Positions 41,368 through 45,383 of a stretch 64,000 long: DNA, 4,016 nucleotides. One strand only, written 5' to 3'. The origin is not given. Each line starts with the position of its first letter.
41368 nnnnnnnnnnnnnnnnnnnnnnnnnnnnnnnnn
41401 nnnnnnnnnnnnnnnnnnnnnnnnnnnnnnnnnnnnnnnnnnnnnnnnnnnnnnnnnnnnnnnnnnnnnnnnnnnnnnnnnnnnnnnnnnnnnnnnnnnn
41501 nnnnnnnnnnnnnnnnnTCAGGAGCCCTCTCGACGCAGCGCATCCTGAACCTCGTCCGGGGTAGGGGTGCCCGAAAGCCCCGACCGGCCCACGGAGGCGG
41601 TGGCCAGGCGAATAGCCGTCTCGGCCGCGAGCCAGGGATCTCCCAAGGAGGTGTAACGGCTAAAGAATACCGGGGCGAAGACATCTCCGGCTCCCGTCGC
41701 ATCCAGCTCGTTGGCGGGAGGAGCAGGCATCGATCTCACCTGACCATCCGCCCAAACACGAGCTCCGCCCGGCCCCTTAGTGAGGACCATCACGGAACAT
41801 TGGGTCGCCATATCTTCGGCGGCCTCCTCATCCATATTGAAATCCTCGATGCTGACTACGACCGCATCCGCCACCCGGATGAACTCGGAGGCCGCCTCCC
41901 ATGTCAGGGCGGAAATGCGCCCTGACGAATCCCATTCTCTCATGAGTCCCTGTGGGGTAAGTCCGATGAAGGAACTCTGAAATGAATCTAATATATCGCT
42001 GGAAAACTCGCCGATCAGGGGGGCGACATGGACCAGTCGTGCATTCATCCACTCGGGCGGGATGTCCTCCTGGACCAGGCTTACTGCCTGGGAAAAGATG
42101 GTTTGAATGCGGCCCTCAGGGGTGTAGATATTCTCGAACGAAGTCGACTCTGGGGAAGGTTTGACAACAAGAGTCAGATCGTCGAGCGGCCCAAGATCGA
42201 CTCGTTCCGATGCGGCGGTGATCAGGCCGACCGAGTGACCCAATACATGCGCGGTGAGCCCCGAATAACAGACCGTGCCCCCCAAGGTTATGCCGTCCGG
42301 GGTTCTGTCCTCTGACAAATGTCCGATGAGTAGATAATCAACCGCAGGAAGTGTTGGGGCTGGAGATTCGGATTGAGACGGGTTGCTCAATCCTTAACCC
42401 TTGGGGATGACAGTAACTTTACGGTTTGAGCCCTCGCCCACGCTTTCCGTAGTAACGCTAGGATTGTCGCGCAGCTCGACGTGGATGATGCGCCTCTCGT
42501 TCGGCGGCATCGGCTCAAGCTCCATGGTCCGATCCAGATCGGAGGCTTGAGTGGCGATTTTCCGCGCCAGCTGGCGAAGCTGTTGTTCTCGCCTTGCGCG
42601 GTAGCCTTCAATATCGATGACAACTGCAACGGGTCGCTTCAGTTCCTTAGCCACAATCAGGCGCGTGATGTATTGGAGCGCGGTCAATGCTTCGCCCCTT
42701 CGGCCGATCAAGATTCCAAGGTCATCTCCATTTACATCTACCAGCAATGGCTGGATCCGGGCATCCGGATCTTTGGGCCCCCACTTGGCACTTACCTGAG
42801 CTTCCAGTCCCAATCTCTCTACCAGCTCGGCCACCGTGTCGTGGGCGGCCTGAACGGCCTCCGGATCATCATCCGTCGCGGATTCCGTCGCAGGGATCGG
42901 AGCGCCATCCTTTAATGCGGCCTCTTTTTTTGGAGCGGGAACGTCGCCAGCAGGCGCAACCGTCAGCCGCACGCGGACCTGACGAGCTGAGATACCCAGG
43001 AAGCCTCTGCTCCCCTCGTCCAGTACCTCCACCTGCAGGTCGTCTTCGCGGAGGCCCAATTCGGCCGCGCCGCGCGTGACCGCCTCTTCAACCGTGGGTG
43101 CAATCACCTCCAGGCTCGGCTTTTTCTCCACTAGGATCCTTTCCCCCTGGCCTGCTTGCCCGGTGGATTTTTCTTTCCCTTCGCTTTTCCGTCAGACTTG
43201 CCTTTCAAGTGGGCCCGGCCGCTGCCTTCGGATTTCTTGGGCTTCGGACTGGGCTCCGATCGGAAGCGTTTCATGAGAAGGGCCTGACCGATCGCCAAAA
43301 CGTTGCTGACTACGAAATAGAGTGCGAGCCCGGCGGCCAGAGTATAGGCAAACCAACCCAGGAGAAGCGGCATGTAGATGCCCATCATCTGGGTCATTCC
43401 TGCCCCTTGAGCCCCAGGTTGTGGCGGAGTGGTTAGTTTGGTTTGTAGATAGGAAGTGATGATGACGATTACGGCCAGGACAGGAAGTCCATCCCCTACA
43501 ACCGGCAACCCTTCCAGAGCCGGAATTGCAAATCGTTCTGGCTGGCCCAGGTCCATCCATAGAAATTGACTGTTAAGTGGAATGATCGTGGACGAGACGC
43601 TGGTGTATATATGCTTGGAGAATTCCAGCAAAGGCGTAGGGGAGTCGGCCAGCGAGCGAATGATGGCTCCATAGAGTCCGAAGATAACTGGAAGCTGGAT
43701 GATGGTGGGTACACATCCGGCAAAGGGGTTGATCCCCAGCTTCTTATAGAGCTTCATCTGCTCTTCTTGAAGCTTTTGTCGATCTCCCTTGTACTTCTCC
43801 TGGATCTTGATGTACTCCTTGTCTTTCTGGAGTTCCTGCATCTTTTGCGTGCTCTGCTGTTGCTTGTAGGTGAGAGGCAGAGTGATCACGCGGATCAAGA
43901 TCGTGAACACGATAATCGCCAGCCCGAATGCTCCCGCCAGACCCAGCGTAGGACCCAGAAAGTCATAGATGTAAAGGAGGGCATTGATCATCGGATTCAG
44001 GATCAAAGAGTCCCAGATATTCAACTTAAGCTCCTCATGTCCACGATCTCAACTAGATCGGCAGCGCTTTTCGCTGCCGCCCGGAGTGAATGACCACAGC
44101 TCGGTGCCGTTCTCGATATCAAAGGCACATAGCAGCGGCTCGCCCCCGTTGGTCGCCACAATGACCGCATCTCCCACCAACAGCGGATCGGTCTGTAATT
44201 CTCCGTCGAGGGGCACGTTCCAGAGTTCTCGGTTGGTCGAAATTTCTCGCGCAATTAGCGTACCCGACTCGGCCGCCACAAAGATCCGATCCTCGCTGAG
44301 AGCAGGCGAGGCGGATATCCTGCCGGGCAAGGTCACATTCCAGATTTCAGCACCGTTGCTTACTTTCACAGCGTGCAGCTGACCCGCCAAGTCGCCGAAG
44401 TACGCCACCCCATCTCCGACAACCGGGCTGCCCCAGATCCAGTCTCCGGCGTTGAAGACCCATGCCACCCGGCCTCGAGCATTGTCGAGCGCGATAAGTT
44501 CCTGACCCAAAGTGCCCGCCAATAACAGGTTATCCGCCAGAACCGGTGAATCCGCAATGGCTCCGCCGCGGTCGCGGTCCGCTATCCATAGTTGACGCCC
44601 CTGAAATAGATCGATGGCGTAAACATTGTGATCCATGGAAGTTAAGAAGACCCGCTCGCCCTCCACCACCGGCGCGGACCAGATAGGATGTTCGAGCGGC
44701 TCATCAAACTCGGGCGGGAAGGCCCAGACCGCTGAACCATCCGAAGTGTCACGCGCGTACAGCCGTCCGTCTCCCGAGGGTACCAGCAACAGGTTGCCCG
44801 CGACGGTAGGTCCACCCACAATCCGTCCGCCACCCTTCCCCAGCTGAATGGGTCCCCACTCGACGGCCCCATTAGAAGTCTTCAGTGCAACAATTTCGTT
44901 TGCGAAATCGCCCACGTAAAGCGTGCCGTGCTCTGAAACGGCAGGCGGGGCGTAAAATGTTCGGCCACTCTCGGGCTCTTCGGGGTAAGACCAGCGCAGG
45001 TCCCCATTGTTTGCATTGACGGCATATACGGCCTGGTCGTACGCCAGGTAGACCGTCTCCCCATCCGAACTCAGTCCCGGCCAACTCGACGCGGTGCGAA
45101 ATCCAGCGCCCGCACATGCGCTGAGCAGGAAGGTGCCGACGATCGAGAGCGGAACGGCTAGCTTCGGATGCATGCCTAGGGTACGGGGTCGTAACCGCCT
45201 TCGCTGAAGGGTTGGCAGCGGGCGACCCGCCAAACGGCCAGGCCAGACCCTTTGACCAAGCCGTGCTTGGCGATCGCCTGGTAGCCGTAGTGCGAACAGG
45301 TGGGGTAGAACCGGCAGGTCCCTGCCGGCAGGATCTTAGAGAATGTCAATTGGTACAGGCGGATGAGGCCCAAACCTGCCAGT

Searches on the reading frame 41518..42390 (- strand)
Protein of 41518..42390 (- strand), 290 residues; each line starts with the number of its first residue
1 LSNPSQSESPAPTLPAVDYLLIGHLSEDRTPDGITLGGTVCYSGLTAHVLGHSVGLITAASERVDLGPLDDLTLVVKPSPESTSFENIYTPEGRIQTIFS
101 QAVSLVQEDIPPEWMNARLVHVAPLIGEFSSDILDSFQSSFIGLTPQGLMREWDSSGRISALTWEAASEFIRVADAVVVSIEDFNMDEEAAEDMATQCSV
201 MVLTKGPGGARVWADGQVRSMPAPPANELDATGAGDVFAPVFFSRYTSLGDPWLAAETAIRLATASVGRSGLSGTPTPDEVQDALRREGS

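Call 50: search_protein_families(library=pfam, proteins=[window:41518-42390:-], max_evalue=0.00001)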
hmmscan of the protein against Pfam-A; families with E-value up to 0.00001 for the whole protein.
window:41518-42390:- (290 aa): 1 family
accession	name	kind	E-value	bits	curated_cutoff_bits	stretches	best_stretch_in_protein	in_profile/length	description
PF00294.29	PfkB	-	4e-07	30.1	25.8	1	188-274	205-297/302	pfkB family carbohydrate kinase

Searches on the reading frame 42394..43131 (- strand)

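Call 50: search_protein_families(library=pfam, proteins=[window:42394-43131:-], max_evalue=0.00001)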
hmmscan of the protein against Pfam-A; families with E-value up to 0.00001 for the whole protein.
window:42394-43131:- (245 aa): 3 families
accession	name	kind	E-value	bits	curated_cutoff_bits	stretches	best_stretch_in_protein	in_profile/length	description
PF01424.28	R3H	-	3e-17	62.8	26.8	1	184-243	2-60/60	R3H domain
PF14804.11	Jag_N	-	3.9e-16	59.6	25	1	11-58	3-50/50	Jag N-terminus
PF13083.13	KH_KhpA-B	-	5.2e-11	42.7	32.1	1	126-170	28-71/73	KhpA/KhpB, KH domain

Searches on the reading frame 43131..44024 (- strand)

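Call 50: search_protein_families(library=pfam, proteins=[window:43131-44024:-], max_evalue=0.00001)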
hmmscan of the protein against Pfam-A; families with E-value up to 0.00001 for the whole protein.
window:43131-44024:- (297 aa): 1 family
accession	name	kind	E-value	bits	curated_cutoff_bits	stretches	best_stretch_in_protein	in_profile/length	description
PF02096.25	60KD_IMP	-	1.4e-50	171.9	35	1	33-253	1-163/163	60Kd inner membrane protein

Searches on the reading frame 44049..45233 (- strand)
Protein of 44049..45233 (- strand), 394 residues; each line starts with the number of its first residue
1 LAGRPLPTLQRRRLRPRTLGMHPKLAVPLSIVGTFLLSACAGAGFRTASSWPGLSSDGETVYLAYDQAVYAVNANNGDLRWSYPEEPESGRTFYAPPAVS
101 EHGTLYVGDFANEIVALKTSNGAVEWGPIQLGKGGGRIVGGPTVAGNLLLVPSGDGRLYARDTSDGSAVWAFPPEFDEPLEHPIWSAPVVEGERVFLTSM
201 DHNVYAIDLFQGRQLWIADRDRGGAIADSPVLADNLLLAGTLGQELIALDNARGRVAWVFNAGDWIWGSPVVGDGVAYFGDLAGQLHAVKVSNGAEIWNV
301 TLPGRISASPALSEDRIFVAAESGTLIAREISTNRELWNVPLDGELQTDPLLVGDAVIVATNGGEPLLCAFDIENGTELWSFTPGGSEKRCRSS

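Call 50: search_protein_families(library=pfam, proteins=[window:44049-45233:-], max_evalue=0.00001)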
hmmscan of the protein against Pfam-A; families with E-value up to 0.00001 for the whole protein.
window:44049-45233:- (394 aa): 3 families
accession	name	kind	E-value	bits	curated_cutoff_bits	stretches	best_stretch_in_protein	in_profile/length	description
PF13360.13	PQQ_2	-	9.7e-66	222.2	27.6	5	284-385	3-102/233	Outer membrane protein assembly factor BamB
PF13570.13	Beta-prop_ACSF4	-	2.2e-41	142.8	133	2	101-377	18-293/329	Beta-alanine-activating enzyme, beta-propeller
PF01011.28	PQQ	-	2e-16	60.2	26.7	0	226-280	49-105/595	Glucose/ethanol/alcohol dehydrogenase, beta-propeller domain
